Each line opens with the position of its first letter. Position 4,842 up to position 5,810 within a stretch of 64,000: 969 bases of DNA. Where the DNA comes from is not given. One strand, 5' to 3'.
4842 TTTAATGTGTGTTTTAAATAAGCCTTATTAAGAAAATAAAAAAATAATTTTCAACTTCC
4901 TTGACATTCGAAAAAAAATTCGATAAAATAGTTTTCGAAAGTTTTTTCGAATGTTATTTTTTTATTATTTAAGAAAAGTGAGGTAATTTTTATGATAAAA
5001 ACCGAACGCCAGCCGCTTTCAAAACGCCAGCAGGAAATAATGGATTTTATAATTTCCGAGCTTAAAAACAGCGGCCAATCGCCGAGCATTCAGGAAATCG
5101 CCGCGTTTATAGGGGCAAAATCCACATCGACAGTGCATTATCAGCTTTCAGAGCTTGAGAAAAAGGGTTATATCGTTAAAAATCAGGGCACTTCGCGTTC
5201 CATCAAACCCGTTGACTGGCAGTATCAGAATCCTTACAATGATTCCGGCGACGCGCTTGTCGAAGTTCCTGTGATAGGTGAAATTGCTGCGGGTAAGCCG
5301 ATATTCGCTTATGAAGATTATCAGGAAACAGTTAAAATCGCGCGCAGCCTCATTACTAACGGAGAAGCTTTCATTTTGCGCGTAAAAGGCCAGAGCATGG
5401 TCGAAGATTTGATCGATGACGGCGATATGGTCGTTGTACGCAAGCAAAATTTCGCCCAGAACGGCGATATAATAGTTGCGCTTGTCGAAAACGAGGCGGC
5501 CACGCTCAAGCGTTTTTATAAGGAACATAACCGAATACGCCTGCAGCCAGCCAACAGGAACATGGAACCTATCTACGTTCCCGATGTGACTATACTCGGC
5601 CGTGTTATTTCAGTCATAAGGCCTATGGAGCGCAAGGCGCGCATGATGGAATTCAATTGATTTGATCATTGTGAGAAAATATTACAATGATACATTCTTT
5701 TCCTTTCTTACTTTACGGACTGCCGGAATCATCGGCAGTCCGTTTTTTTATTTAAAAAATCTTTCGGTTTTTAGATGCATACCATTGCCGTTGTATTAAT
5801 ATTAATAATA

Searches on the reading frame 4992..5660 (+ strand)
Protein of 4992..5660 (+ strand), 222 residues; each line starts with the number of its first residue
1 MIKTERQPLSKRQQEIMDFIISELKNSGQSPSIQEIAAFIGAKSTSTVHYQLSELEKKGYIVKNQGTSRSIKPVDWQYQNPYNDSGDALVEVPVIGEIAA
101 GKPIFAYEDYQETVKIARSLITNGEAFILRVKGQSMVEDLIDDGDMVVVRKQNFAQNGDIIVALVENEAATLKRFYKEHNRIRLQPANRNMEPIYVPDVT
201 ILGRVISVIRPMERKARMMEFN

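Call 82: search_protein_families(library=pfam, proteins=[window:4992-5660:+], max_evalue=0.001)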
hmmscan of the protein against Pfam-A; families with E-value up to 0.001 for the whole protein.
window:4992-5660:+ (222 aa): 3 families
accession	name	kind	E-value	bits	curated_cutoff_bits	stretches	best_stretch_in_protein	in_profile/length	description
PF00717.28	Peptidase_S24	-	3.1e-33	114.4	23.3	1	93-206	1-116/116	Peptidase S24-like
PF01726.22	LexA_DNA_bind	-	7.9e-18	64.5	23.7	1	7-69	2-64/65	LexA DNA binding domain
PF13412.12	HTH_24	-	0.00064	19.7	21.9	0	32-61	19-47/48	Winged helix-turn-helix DNA-binding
